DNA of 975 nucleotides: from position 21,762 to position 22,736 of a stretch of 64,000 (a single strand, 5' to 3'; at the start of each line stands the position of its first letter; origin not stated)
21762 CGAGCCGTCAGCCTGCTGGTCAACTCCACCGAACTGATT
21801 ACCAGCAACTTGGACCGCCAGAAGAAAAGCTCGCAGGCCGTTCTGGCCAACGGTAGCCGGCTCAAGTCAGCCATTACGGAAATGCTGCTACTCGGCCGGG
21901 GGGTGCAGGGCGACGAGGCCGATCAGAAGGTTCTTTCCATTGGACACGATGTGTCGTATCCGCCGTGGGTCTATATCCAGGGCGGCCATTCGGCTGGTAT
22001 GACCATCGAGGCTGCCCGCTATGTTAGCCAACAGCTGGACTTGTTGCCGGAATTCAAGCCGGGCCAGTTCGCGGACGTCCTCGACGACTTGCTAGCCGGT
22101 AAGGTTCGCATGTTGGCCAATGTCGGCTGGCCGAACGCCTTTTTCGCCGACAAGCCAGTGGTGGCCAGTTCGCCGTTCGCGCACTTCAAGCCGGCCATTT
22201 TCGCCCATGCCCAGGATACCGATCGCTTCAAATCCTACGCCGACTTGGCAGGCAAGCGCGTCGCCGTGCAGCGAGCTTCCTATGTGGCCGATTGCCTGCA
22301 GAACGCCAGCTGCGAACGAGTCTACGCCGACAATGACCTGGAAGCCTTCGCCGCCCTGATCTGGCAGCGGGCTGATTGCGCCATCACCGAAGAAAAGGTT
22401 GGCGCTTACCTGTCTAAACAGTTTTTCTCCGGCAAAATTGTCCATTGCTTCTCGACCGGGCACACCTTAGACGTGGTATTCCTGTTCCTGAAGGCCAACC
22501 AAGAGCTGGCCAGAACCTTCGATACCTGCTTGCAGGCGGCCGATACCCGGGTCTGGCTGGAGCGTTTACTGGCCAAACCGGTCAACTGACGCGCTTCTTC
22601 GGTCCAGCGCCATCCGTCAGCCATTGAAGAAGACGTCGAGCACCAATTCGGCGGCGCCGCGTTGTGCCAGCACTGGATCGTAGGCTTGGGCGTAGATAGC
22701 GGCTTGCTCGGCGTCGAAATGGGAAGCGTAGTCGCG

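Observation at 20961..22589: Soluble chemoreceptor with inverted architecture: MCP signalling domain followed by a C-terminal solute-binding-protein-like domain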

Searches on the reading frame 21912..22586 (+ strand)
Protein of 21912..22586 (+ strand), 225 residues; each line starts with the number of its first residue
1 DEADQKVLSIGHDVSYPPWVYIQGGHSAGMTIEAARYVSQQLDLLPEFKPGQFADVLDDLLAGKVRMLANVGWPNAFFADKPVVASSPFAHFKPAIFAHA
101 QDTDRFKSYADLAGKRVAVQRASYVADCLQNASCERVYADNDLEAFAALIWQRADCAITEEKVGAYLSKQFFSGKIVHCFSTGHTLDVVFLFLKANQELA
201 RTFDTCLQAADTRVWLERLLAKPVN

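Call 33: find_homologous_proteins(query=window:21924-22586:+, max_evalue=0.001)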
Query seq(221 aa) (221 aa): 3 proteins with E <= 0.001 among 446 candidates.
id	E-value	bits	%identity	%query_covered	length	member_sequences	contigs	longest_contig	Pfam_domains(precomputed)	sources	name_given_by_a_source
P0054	3.8e-75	270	56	96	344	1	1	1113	PF00497.26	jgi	jgi:ABC-type amino acid transport substrate-binding protein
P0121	9.1e-74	266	56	99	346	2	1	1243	PF00497.26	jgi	-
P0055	4.4e-72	260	53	98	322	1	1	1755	PF00497.26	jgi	jgi:ABC-type amino acid transport substrate-binding protein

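Call 43: search_solved_structures(query=window:21912-22586:+, max_evalue=0.001, show_alignments=5)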
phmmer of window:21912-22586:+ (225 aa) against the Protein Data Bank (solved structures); distinct sequences matched with E-value up to 0.001: 13.
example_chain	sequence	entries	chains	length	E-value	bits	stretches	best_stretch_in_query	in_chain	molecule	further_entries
4zv1_A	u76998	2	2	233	5.9e-12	49.1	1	7-207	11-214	AncQR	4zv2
2yln_A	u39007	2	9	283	6.9e-10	42.3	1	7-209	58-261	PUTATIVE ABC TRANSPORTER, PERIPLASMIC BINDING PROTEIN, AMINO ACID | ABC TRANSPORTER, PERIPLASMIC BINDING PROTEIN, AMINO ACID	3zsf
3h7m_A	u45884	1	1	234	1.6e-09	41.1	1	6-133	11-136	Sensor protein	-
5tuj_C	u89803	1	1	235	2.4e-09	40.5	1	7-171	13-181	Ancestral protein CDT-Anc1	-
5t0w_A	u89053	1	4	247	2.8e-09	40.3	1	7-171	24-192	AncCDT-1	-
5jos_A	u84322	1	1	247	6.3e-07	32.6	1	6-171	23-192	Cyclohexadienyl dehydratase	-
6ggp_A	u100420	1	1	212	5.1e-06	29.6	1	7-162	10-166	Amino acid ABC transporter, periplasmic amino acid-binding protein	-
6ggv_A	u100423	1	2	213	5.2e-06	29.6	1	7-162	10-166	Amino acid ABC transporter, periplasmic amino acid-binding protein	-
4prs_A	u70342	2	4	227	6.3e-06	29.4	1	7-162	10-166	ABC-type transporter, periplasmic subunit family 3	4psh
6svf_A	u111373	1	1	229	6.4e-06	29.3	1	7-162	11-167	Amino acid ABC transporter, periplasmic amino acid-binding protein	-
6q3u_A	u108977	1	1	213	3.5e-05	26.9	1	7-162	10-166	Amino acid ABC transporter, periplasmic amino acid-binding protein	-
6a80_A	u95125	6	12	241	9.2e-05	25.5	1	4-209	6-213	Putative amino acid-binding periplasmic ABC transporter protein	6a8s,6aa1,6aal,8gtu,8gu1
4i62_A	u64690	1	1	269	0.00023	24.3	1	26-162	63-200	Amino acid ABC transporter, periplasmic amino acid-binding protein, putative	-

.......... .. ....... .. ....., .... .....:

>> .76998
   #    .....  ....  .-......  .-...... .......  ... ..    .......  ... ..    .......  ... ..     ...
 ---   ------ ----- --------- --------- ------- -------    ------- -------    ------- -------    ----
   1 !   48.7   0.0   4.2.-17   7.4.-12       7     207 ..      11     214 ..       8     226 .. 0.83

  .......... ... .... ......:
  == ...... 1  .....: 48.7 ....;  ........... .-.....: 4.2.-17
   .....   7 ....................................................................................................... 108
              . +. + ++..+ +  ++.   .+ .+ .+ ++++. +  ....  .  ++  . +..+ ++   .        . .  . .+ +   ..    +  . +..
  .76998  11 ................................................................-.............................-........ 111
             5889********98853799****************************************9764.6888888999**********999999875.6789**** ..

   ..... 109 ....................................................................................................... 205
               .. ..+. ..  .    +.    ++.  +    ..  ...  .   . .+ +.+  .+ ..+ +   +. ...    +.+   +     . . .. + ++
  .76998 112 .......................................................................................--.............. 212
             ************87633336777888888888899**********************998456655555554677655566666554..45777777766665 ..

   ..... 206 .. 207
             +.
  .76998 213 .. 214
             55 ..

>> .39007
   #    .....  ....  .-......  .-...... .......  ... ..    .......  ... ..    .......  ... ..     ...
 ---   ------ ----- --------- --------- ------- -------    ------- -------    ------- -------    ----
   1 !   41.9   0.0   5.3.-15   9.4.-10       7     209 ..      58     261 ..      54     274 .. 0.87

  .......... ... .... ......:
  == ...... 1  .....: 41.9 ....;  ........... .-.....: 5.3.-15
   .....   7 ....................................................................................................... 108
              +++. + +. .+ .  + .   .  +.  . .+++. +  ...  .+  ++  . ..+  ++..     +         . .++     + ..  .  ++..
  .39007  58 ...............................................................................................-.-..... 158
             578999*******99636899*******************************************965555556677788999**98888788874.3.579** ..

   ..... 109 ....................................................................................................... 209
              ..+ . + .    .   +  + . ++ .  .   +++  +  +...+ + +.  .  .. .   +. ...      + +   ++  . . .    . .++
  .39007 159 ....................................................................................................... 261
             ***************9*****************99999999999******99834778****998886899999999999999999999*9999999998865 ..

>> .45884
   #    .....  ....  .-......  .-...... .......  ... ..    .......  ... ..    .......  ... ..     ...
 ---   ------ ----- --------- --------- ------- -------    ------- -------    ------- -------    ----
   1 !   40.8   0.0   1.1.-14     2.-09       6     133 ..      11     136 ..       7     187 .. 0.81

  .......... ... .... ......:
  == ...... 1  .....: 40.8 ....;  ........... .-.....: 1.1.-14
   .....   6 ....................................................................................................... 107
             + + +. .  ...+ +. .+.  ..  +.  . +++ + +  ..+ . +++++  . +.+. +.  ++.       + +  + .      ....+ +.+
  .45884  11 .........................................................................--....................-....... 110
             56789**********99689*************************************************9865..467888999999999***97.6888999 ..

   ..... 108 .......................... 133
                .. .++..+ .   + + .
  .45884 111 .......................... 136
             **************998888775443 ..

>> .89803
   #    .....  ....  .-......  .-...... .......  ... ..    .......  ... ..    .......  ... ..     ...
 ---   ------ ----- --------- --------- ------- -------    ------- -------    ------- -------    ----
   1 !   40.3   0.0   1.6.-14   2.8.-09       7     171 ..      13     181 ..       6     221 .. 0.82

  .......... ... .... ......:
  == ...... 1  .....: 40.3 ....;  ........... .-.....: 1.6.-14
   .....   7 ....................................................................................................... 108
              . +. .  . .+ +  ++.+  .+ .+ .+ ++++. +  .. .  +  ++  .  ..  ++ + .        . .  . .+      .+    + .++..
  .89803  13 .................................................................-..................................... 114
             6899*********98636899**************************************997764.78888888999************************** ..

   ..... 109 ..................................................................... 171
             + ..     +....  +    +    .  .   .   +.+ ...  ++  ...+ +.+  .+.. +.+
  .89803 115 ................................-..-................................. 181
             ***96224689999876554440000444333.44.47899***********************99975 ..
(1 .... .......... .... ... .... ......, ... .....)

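Call 51: search_protein_representatives(protein=window:21912-22586:+)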
Query: 225 residues. Proteins with E-value up to 0.001 (for the whole library): 1102; up to 1e-10: 153; up to 1e-30: 41. The best 150 are listed.
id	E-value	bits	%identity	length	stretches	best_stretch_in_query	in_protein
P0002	6.4e-80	284.4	61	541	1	8-214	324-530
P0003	2.0e-75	269.7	61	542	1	6-203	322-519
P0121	4.9e-75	268.4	56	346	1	2-222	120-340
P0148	4.6e-64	232.6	99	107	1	119-225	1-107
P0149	4.3e-49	183.6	43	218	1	7-214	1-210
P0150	3.8e-47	177.3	47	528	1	3-211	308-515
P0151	6.1e-47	176.6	39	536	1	4-222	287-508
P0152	2.6e-46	174.5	39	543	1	4-207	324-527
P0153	5.3e-46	173.5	41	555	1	8-220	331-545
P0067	1.8e-44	168.5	44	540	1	5-207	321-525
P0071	2.0e-44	168.4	39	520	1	5-214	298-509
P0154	2.6e-44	167.9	41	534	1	5-201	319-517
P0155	3.9e-42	160.9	39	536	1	4-209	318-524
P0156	4.5e-40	154.1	39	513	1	8-208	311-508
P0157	1.2e-39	152.7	40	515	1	5-208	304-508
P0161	2.0e-38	148.7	36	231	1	4-206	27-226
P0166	5.6e-37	144.0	35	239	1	2-207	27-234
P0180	7.9e-32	127.2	34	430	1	8-207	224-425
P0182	5.0e-31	124.5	36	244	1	8-205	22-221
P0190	2.2e-25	106.1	32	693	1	8-202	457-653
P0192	2.6e-24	102.6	30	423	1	5-200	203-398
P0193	3.5e-22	95.6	24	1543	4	7-183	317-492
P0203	1.7e-19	86.8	29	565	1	8-208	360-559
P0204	4.6e-19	85.4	23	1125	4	8-193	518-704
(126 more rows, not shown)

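Call 52: search_protein_families(library=pfam, proteins=[P0193, P0204, P0190, P0161, P0166, P0182, P0180, P0192, P0203, P0151], max_evalue=0.001)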
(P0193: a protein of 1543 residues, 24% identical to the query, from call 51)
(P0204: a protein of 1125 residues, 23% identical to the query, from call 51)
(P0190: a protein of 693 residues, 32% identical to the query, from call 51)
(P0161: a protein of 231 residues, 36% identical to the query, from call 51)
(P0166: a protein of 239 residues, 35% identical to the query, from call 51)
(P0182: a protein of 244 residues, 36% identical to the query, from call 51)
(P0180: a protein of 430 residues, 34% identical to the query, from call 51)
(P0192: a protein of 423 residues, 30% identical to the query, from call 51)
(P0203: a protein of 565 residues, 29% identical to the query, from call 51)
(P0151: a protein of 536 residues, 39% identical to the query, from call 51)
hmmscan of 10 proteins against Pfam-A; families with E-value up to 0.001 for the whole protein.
P0193 (1543 aa): 7 families
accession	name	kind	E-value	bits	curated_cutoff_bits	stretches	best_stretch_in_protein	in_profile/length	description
PF00497.25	SBP_bac_3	-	1.4e-102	339.1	26.4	4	563-782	1-130/132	Bacterial extracellular solute-binding proteins, family 3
PF02518.31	HATPase_c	-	4e-26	92.1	26.4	1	1199-1311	1-109/111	Histidine kinase-, DNA gyrase B-, and HSP90-like ATPase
PF00072.30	Response_reg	-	6.5e-24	84.7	30.2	1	1341-1450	1-108/111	Response regulator receiver domain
PF00512.31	HisKA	-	1.1e-22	80.3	26.9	1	1086-1152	1-66/66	His Kinase A (phospho-acceptor) domain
PF10613.14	Lig_chan-Glu_bd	-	1.5e-18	67.4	30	0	854-902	65-114/115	Ligated ion channel L-glutamate- and glycine-binding site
PF12974.12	Phosphonate-bd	-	5.9e-11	42.6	27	0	102-183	25-114/242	ABC transporter, phosphonate, periplasmic substrate-binding protein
PF09084.16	NMT1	-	5.4e-08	33.4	20.5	0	137-190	57-109/216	NMT1/THI5 like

P0204 (1125 aa): 4 families
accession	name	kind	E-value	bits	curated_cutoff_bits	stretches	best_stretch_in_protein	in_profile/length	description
PF00497.25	SBP_bac_3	-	3.1e-98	325.1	26.4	4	29-244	2-130/132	Bacterial extracellular solute-binding proteins, family 3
PF12974.12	Phosphonate-bd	-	3.1e-08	33.7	27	0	604-675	88-167/242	ABC transporter, phosphonate, periplasmic substrate-binding protein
PF09084.16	NMT1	-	1.2e-07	32.4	20.5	0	606-669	77-145/216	NMT1/THI5 like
PF13531.11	SBP_bac_11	-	7.9e-06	26.2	25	0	544-673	15-164/227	Bacterial extracellular solute-binding protein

P0190 (693 aa): 2 families
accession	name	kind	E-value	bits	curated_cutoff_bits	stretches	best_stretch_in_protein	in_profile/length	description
PF00202.27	Aminotran_3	-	9.1e-88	295.1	30.5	1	43-437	13-403/403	Aminotransferase class-III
PF00497.25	SBP_bac_3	-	6.5e-16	58.7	26.4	1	457-675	1-130/132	Bacterial extracellular solute-binding proteins, family 3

P0161 (231 aa): 1 family
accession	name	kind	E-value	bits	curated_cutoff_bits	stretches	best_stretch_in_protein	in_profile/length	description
PF00497.25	SBP_bac_3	-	1.7e-08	34.7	26.4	1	31-230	1-116/132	Bacterial extracellular solute-binding proteins, family 3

P0166 (239 aa): 1 family
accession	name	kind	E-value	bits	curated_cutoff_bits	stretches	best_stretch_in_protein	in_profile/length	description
PF00497.25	SBP_bac_3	-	1.5e-09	38.1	26.4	1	35-235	3-114/132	Bacterial extracellular solute-binding proteins, family 3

P0182 (244 aa): 2 families
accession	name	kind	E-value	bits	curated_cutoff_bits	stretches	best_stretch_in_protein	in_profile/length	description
PF00497.25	SBP_bac_3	-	2.7e-22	79.4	26.4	1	22-241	1-131/132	Bacterial extracellular solute-binding proteins, family 3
PF09084.16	NMT1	-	5.5e-06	26.9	20.5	1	94-174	59-145/216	NMT1/THI5 like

P0180 (430 aa): 2 families
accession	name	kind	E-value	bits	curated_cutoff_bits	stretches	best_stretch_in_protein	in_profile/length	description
PF00015.26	MCPsignal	-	1.2e-35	123.3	34.6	1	12-172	15-161/172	Methyl-accepting chemotaxis protein (MCP) signalling domain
PF00497.25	SBP_bac_3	-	2.1e-12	47.4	26.4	1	225-429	2-117/132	Bacterial extracellular solute-binding proteins, family 3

P0192 (423 aa): 4 families
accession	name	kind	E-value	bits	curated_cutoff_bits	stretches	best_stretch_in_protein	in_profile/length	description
PF00015.26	MCPsignal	-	2.1e-27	96.5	34.6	1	7-148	27-168/172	Methyl-accepting chemotaxis protein (MCP) signalling domain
PF00497.25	SBP_bac_3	-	2.4e-14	53.6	26.4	1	206-421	1-129/132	Bacterial extracellular solute-binding proteins, family 3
PF18397.6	IKBKB_SDD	-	0.00012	22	25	1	54-193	139-272/275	IQBAL scaffold dimerization domain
PF03915.18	AIP3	-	0.00045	19.9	31.6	1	31-193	66-212/406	Actin interacting protein 3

P0203 (565 aa): 6 families
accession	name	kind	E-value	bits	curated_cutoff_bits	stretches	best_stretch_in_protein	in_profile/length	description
PF00015.26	MCPsignal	-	1.1e-30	107.2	34.6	1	163-305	23-165/172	Methyl-accepting chemotaxis protein (MCP) signalling domain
PF00497.25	SBP_bac_3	-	1.2e-13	51.4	26.4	1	362-560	3-115/132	Bacterial extracellular solute-binding proteins, family 3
PF05816.16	TelA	-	0.00015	21.4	30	1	207-299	75-167/332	Toxic anion resistance protein (TelA)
PF06103.16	DUF948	-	0.00026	21.6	37.2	0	210-285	10-85/89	Bacterial protein of unknown function (DUF948)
PF07889.17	DUF1664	-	0.00042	20.8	34.6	0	69-168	27-120/124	Protein of unknown function (DUF1664)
PF04108.17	ATG17_like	-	0.00089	19.3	43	0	223-343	138-258/355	Autophagy protein ATG17-like domain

P0151 (536 aa): 2 families
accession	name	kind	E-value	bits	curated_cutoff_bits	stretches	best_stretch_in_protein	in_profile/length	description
PF00015.26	MCPsignal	-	2.8e-30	105.8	34.6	1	90-229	26-165/172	Methyl-accepting chemotaxis protein (MCP) signalling domain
PF00497.25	SBP_bac_3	-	6.8e-08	32.8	26.4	1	291-508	1-128/132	Bacterial extracellular solute-binding proteins, family 3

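Call 54: search_protein_families(library=ncbifam, proteins=[P0190], max_evalue=1e-10)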
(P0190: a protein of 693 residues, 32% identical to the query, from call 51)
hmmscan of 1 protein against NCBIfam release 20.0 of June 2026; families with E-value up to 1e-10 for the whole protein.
P0190 (693 aa): 70 families (the best 25 are shown)
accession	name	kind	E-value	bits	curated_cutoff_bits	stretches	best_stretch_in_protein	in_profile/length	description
NF053554.1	prodigi_MAP_PigE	equivalog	7.2e-139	464.6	850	1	15-378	376-742/837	prodigiosin MAP biosynthesis aminotransferase PigE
NF008570.0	PRK11522.1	equivalog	4.4e-105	351.9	612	1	16-439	41-456/464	putrescine aminotransferase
TIGR03372.1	putres_am_tran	equivalog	1.5e-90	304.3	658.65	1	16-433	29-438/442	putrescine aminotransferase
NF002874.0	PRK03244.1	equivalog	6.7e-87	291.9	457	1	43-439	29-394/399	acetylornithine transaminase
TIGR00707.1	argD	subfamily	6.4e-84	282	410.05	1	42-377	12-344/381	acetylornithine/succinylornithine family transaminase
NF005993.0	PRK08117.1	subfamily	1.1e-79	268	574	2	190-438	200-428/433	aspartate aminotransferase family protein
NF002797.0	PRK02936.1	equivalog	7.7e-78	261.9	496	1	42-381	14-345/385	acetylornithine transaminase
NF042418.1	LysJ_Th_th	equivalog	6.4e-77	259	700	1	43-377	22-348/386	[LysW]-aminoadipate semialdehyde transaminase LysJ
NF004426.0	PRK05769.1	equivalog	2.1e-75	254.2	552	2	189-438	213-438/441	acetyl ornithine aminotransferase family protein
NF002325.0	PRK01278.1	subfamily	3.6e-74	249.8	372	1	40-378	14-351/395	acetylornithine transaminase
TIGR01885.1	Orn_aminotrans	equivalog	2.9e-71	240.3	378.4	1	42-437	22-401/402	ornithine--oxo-acid transaminase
NF003145.0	PRK04073.1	equivalog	3e-70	236.8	656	1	44-377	27-359/396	ornithine--oxo-acid transaminase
NF006228.0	PRK08360.1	equivalog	1.9e-67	227.8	608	2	192-440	199-427/443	aspartate aminotransferase family protein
TIGR00508.1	bioA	equivalog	4.9e-67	226.3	405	1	44-434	18-415/419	adenosylmethionine--8-amino-7-oxononanoate transaminase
NF049939.1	HyAminethphonNHLyPbfA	equivalog_domain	1.6e-66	224.6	525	1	44-438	48-440/442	(R)-1-hydroxy-2-aminoethylphosphonate ammonia-lyase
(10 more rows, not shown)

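Call 65: find_encoding_contigs(protein=P0182, flank=8000, max_places=2)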
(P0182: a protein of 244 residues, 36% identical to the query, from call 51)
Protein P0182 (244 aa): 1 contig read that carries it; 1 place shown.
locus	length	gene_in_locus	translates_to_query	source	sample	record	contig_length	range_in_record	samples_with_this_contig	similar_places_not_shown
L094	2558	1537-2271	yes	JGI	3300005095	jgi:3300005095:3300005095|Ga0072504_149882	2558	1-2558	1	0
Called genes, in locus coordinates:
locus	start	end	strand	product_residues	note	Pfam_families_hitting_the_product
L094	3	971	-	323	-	?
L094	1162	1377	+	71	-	-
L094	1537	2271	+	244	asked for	PF00497:SBP_bac_3, PF09084:NMT1 (weak)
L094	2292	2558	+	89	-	?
